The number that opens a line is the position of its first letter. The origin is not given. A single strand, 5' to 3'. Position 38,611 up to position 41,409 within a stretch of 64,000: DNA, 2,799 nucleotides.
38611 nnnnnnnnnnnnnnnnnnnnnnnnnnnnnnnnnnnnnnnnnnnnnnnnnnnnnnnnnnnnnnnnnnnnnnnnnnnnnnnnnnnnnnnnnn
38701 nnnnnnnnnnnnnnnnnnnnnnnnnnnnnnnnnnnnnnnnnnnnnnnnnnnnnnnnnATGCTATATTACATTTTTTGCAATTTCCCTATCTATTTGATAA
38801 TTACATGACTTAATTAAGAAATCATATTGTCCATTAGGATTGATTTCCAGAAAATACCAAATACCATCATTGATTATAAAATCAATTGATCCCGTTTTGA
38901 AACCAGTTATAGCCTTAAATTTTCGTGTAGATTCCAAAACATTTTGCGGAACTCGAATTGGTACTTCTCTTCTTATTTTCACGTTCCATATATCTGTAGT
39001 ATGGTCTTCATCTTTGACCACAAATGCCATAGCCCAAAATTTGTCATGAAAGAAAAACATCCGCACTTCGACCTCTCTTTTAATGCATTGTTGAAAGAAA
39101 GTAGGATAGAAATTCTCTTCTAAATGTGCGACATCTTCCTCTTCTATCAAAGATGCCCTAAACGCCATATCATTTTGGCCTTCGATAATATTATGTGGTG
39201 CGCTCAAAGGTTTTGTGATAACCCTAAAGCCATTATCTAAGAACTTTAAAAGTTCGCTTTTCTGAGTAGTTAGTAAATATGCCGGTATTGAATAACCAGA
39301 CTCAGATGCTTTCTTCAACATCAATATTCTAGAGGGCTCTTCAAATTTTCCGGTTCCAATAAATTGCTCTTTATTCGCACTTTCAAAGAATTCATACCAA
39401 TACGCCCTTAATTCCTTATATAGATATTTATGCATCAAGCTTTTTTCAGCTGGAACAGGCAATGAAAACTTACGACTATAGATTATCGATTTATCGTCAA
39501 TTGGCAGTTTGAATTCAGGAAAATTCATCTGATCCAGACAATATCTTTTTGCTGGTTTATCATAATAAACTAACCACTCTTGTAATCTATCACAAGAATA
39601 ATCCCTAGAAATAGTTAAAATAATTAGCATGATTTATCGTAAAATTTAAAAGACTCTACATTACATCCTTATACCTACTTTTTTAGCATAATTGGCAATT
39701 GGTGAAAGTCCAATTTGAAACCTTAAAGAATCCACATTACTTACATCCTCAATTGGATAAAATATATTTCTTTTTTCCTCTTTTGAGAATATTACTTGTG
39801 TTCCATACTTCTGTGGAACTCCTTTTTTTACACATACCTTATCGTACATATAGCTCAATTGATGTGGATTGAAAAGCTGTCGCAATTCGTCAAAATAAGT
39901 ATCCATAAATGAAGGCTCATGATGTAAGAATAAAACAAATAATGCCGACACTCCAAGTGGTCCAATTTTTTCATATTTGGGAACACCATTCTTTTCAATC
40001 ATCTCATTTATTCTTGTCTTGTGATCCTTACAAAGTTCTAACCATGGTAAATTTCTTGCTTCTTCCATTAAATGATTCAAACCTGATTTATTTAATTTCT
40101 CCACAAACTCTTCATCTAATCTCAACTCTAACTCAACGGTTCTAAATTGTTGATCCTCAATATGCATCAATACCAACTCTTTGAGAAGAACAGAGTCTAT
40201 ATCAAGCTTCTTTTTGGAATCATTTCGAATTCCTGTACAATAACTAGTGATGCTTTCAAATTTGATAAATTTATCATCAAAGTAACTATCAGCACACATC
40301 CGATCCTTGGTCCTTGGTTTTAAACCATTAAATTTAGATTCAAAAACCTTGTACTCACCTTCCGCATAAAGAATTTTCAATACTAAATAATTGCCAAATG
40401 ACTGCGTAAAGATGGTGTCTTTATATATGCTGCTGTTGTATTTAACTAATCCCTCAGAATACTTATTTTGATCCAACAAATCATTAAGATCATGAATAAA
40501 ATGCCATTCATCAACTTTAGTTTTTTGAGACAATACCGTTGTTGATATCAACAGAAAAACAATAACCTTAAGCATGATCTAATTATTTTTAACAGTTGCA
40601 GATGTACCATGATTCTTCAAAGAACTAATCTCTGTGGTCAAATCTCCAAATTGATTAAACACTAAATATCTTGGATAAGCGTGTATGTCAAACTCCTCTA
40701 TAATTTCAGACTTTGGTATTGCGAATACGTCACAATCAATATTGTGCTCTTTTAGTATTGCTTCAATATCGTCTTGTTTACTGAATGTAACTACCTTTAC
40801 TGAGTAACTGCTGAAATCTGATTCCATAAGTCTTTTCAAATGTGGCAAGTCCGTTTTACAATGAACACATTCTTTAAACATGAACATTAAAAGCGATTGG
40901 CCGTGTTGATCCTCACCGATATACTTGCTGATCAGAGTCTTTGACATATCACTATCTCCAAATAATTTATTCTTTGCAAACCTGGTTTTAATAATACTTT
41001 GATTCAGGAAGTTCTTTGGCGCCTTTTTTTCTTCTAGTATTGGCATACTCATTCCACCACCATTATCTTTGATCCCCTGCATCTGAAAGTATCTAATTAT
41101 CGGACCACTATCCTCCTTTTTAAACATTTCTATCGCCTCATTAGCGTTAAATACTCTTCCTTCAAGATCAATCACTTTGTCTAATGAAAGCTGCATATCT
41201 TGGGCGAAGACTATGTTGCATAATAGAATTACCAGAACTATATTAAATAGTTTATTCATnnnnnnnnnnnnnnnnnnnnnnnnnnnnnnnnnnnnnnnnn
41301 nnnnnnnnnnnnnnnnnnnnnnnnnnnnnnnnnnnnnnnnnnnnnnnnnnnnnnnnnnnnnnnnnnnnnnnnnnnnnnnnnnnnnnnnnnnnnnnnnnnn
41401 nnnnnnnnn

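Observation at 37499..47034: Complete, experimentally uncharacterised ATP-grasp + SPASM RiPP system with dedicated export and disulfide machinery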

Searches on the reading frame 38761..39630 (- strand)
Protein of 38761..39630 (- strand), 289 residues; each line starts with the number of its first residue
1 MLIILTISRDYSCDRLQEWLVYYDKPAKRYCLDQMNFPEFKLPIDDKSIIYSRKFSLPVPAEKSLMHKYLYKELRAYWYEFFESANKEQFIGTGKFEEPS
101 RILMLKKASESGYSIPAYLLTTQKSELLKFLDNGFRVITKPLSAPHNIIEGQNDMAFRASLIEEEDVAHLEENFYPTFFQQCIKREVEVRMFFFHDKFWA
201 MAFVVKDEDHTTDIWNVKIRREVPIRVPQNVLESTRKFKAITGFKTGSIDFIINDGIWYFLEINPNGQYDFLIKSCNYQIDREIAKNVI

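Call 3: search_protein_families(library=ncbifam, proteins=[window:38761-39630:-], max_evalue=0.01)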
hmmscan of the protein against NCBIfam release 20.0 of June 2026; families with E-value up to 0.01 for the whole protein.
window:38761-39630:- (289 aa): 5 families
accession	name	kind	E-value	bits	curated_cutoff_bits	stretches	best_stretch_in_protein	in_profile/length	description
TIGR04192.1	GRASP_w_spasm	equivalog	4.1e-39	134.8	230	1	67-286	96-316/318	grasp-with-spasm system ATP-grasp peptide maturase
TIGR04187.1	GRASP_SAV_5884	subfamily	1.6e-24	86.7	350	1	104-285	127-308/312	ATP-grasp ribosomal peptide maturase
TIGR04185.1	ATPgraspMvdC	equivalog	2.4e-22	79.5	425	1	68-289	89-317/318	MvdC family ATP-grasp ribosomal peptide maturase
TIGR04184.1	ATPgraspMvdD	equivalog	2.1e-14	53.4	475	1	72-286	94-317/321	MvdD family ATP-grasp ribosomal peptide maturase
TIGR00768.1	rimK_fam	subfamily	0.0016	17.8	143.4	1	109-287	96-275/276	RimK family alpha-L-glutamate ligase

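Call 4: search_protein_families(library=pfam, proteins=[window:38761-39630:-], max_evalue=0.01)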
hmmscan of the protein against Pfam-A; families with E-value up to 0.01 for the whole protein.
window:38761-39630:- (289 aa): 0 families

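Call 55: search_solved_structures(query=window:38761-39630:-, max_evalue=1, show_alignments=1)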
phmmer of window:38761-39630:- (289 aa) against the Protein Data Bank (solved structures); distinct sequences matched with E-value up to 1: 8.
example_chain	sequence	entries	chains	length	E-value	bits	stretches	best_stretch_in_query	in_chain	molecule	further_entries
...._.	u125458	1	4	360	3.9e-17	65.8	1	70-288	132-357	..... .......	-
5ig8_A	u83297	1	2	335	3.7e-11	46.2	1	95-285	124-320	ATP grasp ligase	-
9bou_A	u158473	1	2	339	2.7e-09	40.1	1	104-285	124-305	MvdD-like pre-ATP grasp domain-containing protein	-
5ig9_A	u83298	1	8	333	5.5e-08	35.8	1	101-272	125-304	ATP grasp ligase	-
7mgv_A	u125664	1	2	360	1.2e-07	34.7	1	36-273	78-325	CdnC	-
8hz4_A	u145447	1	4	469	0.04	16.5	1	234-283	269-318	Biotin carboxylase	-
5chv_A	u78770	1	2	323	0.63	12.6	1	131-200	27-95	Ubl carboxyl-terminal hydrolase 18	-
5cht_A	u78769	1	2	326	0.64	12.6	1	131-200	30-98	Ubl carboxyl-terminal hydrolase 18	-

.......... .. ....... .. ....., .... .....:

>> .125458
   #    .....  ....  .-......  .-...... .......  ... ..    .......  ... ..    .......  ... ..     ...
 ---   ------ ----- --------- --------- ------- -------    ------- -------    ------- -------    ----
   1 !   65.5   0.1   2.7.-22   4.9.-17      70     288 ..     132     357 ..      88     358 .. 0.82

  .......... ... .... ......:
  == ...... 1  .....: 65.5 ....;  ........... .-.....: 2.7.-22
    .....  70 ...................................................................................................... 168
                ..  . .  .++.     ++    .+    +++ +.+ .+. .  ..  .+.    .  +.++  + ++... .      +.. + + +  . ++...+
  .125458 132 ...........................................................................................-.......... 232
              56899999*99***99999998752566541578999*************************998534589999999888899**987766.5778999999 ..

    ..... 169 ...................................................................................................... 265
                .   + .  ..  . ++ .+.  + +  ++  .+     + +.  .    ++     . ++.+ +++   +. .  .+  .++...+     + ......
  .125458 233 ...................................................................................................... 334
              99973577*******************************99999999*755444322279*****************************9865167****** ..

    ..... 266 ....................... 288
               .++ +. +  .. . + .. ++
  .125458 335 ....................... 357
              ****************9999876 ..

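Call 88: list_cluster_members(proteins=[window:38761-39630:-, P0001, window:38578-38757:-, window:39661-40575:-, window:40579-41259:-, window:42802-42990:-, window:43046-43357:-, window:43401-44729:-, window:44845-47034:-, window:35664-37232:-])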
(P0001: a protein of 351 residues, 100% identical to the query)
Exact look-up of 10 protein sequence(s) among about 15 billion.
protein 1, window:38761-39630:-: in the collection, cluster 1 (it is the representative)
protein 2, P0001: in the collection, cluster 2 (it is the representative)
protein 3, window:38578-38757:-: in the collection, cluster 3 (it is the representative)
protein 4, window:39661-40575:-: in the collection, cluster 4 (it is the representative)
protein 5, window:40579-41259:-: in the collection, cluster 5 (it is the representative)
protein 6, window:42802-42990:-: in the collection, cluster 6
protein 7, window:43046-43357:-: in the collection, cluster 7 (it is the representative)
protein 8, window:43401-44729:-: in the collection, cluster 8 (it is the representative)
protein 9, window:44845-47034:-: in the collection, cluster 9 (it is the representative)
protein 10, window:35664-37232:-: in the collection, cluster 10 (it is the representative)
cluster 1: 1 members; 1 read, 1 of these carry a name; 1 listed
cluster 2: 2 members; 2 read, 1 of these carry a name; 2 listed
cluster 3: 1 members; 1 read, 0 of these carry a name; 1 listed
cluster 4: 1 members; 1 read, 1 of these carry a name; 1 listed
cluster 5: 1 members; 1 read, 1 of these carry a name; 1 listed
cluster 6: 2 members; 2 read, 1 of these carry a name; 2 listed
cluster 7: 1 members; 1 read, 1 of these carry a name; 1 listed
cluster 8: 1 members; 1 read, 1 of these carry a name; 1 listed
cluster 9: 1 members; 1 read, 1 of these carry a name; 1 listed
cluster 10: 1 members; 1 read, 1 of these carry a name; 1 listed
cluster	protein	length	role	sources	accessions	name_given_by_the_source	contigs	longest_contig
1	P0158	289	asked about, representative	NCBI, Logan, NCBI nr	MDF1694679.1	MAG: hypothetical protein P1U56_02555 [Saprospiraceae bacterium] | hypothetical protein [Saprospiraceae bacterium]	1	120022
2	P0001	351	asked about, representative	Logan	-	-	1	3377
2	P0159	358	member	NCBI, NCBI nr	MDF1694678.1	MAG: grasp-with-spasm system SPASM domain peptide maturase [Saprospiraceae bacterium] | grasp-with-spasm system SPASM domain peptide maturase [Saprospiraceae bacterium]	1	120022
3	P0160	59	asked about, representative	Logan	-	-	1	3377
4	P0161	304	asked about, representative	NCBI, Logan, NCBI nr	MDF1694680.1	MAG: hypothetical protein P1U56_02560 [Saprospiraceae bacterium] | hypothetical protein [Saprospiraceae bacterium]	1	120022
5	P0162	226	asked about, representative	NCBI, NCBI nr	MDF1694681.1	MAG: redoxin domain-containing protein [Saprospiraceae bacterium] | redoxin domain-containing protein [Saprospiraceae bacterium]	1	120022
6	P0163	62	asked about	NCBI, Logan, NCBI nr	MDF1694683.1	MAG: hypothetical protein P1U56_02575 [Saprospiraceae bacterium] | hypothetical protein [Saprospiraceae bacterium]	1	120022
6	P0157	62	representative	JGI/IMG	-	-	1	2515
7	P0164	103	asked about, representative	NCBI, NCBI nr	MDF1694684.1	MAG: hypothetical protein P1U56_02580 [Saprospiraceae bacterium] | hypothetical protein [Saprospiraceae bacterium]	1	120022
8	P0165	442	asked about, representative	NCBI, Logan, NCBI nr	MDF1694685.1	MAG: hypothetical protein P1U56_02585 [Saprospiraceae bacterium] | hypothetical protein [Saprospiraceae bacterium]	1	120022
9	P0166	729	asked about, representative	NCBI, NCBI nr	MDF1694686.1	MAG: peptidase domain-containing ABC transporter [Saprospiraceae bacterium] | peptidase domain-containing ABC transporter [Saprospiraceae bacterium]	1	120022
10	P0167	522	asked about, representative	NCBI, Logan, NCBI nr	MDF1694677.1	MAG: hypothetical protein P1U56_02545 [Saprospiraceae bacterium] | hypothetical protein [Saprospiraceae bacterium]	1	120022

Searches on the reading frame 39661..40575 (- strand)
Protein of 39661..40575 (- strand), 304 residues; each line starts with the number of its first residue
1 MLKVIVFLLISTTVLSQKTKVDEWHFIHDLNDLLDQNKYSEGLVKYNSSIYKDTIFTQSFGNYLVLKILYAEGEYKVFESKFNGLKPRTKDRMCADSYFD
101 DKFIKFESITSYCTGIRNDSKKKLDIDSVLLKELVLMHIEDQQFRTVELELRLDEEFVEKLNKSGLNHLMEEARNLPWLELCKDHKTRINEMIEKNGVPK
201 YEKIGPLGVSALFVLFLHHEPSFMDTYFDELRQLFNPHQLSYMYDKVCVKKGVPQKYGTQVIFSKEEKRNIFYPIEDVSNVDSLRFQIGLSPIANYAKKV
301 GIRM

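Call 3: search_protein_families(library=ncbifam, proteins=[window:39661-40575:-], max_evalue=0.01)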
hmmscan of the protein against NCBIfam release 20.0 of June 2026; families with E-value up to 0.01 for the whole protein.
window:39661-40575:- (304 aa): 0 families

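Call 4: search_protein_families(library=pfam, proteins=[window:39661-40575:-], max_evalue=0.01)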
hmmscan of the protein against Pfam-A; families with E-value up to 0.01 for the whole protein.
window:39661-40575:- (304 aa): 1 family
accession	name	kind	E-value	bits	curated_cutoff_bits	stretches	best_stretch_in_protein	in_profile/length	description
PF20329.3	DUF6624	-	5.9e-08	32.8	27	1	187-298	46-162/173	Family of unknown function (DUF6624)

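Call 56: search_solved_structures(query=window:39661-40575:-, max_evalue=1)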
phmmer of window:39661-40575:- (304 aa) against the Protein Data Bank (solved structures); distinct sequences matched with E-value up to 1: 0.

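Call 85: search_solved_structures(query=A4, max_evalue=5)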
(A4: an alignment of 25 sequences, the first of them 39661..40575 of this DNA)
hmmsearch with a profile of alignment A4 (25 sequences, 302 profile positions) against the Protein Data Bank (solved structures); distinct sequences matched with E-value up to 5: 94 (the best 60 are shown).
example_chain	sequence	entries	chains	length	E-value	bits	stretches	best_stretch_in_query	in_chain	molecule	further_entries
9qhb_A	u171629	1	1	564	4.6e-27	98.5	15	32-90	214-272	Engineered tetratricopeptide repeat protein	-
8bu0_A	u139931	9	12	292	7.6e-17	65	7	32-90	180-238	Consensus tetratricopeptide repeat protein | Crystal structure of an 8-repeat consensus TPR superhelix with Zinc. | Monomer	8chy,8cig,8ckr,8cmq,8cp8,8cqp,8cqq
9qhc_A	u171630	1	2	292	8.6e-15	58.2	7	32-90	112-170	Engineered tetratricopeptide repeat protein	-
7kw7_E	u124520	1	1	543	1.8e-09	40.8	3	35-115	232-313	Stress-induced-phosphoprotein 1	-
2fo7_A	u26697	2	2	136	4.7e-09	39.4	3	32-90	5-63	SYNTHETIC CONSENSUS TPR PROTEIN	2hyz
8ch0_A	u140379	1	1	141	4.9e-09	39.4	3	32-90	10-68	Consensus tetratricopeptide repeat protein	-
7obi_A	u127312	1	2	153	1.2e-08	38.1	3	33-90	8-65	CTPR-rv4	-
9qqu_A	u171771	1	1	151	3.9e-06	29.8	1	34-103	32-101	Stress-induced-phosphoprotein 1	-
1na0_A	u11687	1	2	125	5.6e-06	29.3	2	32-90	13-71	designed protein CTPR3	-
3kd7_A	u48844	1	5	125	1.6e-05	27.8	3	33-90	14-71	CTPR390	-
2wqh_A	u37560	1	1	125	3.1e-05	26.9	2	32-90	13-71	CTPR3Y3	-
9gzg_A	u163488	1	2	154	3.7e-05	26.6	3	40-91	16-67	Engineered CTPR protein with glutamic acids for conductivity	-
2avp_A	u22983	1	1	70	0.00011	25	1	32-90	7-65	synthetic consensus TPR protein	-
3esk_A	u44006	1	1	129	0.00011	25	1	35-116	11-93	Stress-induced-phosphoprotein 1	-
2nc9_A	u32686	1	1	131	0.00012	24.9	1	35-116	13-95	Stress-induced-phosphoprotein 1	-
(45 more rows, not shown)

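Call 86: search_protein_families(library=pfam, alignment_id=A4, max_evalue=0.001)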
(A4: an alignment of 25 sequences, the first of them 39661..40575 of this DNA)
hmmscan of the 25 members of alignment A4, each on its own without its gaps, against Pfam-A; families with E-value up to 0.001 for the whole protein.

A. member 1, window:39661-40575:- (304 aa): 1 family
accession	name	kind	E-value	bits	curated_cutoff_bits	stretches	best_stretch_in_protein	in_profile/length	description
PF20329.3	DUF6624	-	5.9e-08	32.8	27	1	187-298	46-162/173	Family of unknown function (DUF6624)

B. families by the number of members that match (of 25 scanned): 3 families
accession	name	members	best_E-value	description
PF20329.3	DUF6624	10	3.1e-19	Family of unknown function (DUF6624)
PF13181.12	TPR_8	1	0.00012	Tetratricopeptide repeat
PF07719.23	TPR_2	1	0.00069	Tetratricopeptide repeat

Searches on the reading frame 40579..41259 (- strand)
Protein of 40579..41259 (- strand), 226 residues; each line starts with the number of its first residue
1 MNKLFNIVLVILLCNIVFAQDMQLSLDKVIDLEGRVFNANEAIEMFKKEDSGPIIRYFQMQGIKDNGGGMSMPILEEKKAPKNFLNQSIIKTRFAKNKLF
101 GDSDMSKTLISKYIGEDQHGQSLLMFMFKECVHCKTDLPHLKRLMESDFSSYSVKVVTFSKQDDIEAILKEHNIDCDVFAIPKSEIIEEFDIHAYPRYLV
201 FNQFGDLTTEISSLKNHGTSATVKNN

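Call 3: search_protein_families(library=ncbifam, proteins=[window:40579-41259:-], max_evalue=0.01)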
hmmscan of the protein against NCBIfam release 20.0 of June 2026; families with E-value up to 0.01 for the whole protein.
window:40579-41259:- (226 aa): 3 families
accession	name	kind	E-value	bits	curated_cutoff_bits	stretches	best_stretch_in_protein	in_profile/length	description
NF041202.1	StoA_CxxC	exception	0.00045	20.1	210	1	120-209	52-146/163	endospore biogenesis thiol-disulfide oxidoreductase StoA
TIGR02661.1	MauD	equivalog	0.0082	15.6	188.6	0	117-205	72-157/189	methylamine dehydrogenase accessory protein MauD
NF002854.0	PRK03147.1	subfamily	0.0091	15.9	170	0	116-211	58-156/176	thiol-disulfide oxidoreductase ResA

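Call 4: search_protein_families(library=pfam, proteins=[window:40579-41259:-], max_evalue=0.01)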
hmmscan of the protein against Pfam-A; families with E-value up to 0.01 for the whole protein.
window:40579-41259:- (226 aa): 2 families
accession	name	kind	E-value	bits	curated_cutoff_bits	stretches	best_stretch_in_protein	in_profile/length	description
PF00578.27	AhpC-TSA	-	0.0001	22.7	26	1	117-206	22-120/124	AhpC/TSA family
PF13905.12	Thioredoxin_8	-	0.00023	21.9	27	1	123-205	5-92/94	Thioredoxin-like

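Call 54: search_solved_structures(query=window:40579-41259:-, max_evalue=1)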
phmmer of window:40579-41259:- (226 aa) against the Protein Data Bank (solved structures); distinct sequences matched with E-value up to 1: 5.
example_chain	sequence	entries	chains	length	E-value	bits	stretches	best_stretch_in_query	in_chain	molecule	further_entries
6m6r_A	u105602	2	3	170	0.00055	23.1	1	106-188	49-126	Dicer Related Helicase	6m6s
3erw_A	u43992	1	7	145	0.00074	22.7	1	107-208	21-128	Sporulation thiol-disulfide oxidoreductase A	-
3c73_A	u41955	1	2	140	0.023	17.8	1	123-210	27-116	Thiol-disulfide oxidoreductase resA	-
3c71_A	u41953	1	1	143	0.024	17.7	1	120-210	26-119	Thiol-disulfide oxidoreductase resA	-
2b5x_A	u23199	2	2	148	0.51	13.4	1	121-207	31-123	YkuV protein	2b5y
